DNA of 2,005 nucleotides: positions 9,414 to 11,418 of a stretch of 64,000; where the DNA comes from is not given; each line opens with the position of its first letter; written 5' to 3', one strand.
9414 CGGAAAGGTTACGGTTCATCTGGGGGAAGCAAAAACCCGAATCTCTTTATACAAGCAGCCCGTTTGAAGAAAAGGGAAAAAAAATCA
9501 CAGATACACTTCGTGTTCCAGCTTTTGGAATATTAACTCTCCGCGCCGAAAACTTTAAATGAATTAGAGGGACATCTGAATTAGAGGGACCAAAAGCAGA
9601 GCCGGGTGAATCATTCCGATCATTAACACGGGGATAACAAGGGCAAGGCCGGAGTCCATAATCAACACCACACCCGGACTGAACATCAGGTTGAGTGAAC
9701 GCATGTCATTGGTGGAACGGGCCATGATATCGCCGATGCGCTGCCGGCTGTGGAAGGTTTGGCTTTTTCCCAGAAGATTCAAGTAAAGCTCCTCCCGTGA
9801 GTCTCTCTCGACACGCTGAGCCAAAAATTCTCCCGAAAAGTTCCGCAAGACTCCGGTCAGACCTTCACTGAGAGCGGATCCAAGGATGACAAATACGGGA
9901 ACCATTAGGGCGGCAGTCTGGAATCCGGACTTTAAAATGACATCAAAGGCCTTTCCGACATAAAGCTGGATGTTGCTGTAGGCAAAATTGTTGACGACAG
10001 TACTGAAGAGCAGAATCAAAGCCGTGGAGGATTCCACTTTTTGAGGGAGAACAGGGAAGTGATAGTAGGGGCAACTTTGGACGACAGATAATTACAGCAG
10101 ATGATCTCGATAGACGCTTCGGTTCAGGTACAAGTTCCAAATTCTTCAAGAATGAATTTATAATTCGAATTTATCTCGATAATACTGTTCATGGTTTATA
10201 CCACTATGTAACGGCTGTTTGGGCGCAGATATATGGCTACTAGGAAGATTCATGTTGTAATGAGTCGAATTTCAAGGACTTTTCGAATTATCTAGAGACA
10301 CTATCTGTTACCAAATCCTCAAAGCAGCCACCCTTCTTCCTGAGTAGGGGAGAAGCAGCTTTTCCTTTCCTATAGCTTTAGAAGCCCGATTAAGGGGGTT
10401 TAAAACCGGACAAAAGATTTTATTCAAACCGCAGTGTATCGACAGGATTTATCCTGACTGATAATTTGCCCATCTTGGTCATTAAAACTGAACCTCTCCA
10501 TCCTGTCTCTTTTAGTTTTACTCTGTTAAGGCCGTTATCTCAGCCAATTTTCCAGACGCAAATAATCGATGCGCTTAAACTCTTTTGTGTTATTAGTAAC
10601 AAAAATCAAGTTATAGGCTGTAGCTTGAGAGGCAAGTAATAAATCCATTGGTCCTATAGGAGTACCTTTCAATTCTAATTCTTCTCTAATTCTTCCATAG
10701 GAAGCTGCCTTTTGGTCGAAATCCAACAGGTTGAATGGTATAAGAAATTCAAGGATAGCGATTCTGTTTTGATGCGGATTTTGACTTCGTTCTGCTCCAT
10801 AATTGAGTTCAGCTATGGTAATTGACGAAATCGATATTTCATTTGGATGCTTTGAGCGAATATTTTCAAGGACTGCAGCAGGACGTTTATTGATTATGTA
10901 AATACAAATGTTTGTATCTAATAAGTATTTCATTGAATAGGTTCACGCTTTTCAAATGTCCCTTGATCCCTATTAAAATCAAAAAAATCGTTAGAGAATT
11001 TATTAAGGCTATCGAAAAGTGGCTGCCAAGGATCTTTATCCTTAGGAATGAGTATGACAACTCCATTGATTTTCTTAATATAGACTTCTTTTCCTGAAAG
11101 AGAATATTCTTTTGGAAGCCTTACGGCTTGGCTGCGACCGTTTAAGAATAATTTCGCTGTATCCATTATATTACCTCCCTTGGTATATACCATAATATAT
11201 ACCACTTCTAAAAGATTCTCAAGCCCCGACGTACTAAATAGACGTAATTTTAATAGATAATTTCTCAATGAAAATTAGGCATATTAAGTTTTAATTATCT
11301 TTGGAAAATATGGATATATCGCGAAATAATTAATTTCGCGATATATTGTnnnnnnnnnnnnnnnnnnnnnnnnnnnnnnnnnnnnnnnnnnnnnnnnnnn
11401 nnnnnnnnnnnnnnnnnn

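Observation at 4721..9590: REP/BIME-like repeat family: 17-bp units at gene 3' ends that also supply the last codons of truncated pseudogenes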

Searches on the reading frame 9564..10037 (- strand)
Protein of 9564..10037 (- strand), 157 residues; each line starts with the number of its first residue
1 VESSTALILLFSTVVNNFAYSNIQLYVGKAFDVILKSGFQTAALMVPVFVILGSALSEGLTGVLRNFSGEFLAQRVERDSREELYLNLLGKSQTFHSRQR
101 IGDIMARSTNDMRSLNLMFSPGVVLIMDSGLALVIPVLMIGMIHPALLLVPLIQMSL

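Call 11: search_protein_families(library=pfam, proteins=[window:9564-10037:-], max_evalue=0.01)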
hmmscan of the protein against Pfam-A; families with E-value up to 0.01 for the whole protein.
window:9564-10037:- (157 aa): 1 family
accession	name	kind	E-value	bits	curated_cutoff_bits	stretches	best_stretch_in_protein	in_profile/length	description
PF00664.28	ABC_membrane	-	2.2e-14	54.2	28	1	7-153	2-149/274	ABC transporter transmembrane region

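Call 48: find_homologous_proteins(query=window:9564-10037:-, max_evalue=0.00001)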
Query window:9564-10037:- (157 aa): 46 proteins with E <= 0.00001 among 361 candidates.
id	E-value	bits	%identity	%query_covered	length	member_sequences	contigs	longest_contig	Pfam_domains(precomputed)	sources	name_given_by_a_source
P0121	6.7e-91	320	100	100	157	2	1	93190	PF00664.29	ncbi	-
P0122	7.3e-61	222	72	94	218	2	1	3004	PF00664.29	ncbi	ncbi:MAG: ABC transporter transmembrane domain-containing protein, partial [Spirochaetia bacterium]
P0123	1.1e-57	212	69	94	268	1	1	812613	PF00664.29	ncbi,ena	-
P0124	1.5e-56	208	69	94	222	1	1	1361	PF00664.29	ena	-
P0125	5.1e-52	194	63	92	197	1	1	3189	PF00664.29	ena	-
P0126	8.5e-50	187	62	94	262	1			PF00664.29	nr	nr:ABC transporter ATP-binding protein [Anaerolineales bacterium]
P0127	1.5e-47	179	59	92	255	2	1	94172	PF00664.29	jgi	jgi:ATP-binding cassette subfamily B protein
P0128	1.8e-47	179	62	82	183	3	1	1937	PF00664.29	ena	-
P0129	2.3e-47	179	58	96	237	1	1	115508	PF00664.29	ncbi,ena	-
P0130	7.2e-46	174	60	80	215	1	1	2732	PF00664.29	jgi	jgi:ATP-binding cassette subfamily B protein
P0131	1.2e-45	173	59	94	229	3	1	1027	PF00664.29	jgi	jgi:ATP-binding cassette, subfamily B, bacterial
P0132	1.2e-45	173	55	92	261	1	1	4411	PF00664.29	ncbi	ncbi:MAG: ABC transporter transmembrane domain-containing protein, partial [Anaerolineae bacterium]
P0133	2.0e-45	172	55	93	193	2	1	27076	PF00664.29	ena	-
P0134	6.8e-45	171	61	81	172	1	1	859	PF00664.29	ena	-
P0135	1.9e-44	169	54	94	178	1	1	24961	PF00664.29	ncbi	-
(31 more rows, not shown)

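Call 50: find_encoding_contigs(protein=P0121, flank=10000, max_places=3)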
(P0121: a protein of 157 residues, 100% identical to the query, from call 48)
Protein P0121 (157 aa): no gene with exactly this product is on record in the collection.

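Call 58: list_cluster_members(proteins=[P0121, P0001])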
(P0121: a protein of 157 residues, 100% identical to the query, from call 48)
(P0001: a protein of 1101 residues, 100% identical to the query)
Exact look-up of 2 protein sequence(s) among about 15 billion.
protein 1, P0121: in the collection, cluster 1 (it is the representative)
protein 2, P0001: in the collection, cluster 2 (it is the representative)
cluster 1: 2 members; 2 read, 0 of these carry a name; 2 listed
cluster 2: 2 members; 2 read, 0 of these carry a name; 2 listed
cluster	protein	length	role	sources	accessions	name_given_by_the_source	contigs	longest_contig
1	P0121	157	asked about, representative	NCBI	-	-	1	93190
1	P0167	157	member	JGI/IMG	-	-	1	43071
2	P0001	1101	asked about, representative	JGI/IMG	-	-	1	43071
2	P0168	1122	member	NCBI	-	-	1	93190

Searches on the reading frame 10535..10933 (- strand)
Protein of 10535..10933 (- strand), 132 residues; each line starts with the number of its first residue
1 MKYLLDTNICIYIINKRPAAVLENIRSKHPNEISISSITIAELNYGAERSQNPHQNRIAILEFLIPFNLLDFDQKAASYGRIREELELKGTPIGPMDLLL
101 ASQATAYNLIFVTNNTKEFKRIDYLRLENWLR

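Call 11: search_protein_families(library=pfam, proteins=[window:10535-10933:-], max_evalue=0.01)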
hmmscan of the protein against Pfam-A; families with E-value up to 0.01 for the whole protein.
window:10535-10933:- (132 aa): 1 family
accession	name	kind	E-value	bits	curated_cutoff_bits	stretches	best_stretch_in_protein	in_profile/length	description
PF01850.27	PIN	-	4.5e-18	66.4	23.6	1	3-123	1-118/120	PIN domain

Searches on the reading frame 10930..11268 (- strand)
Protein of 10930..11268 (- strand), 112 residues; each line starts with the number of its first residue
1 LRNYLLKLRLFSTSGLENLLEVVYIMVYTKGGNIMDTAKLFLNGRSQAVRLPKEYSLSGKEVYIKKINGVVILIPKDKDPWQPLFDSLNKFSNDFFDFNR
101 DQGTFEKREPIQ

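Call 11: search_protein_families(library=pfam, proteins=[window:10930-11268:-], max_evalue=0.01)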
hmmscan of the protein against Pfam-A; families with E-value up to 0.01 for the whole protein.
window:10930-11268:- (112 aa): 1 family
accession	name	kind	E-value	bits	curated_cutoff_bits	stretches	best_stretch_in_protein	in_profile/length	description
PF04014.23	MazE_antitoxin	-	0.00015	22.1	24.7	1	41-80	2-47/48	Antidote-toxin recognition MazE, bacterial antitoxin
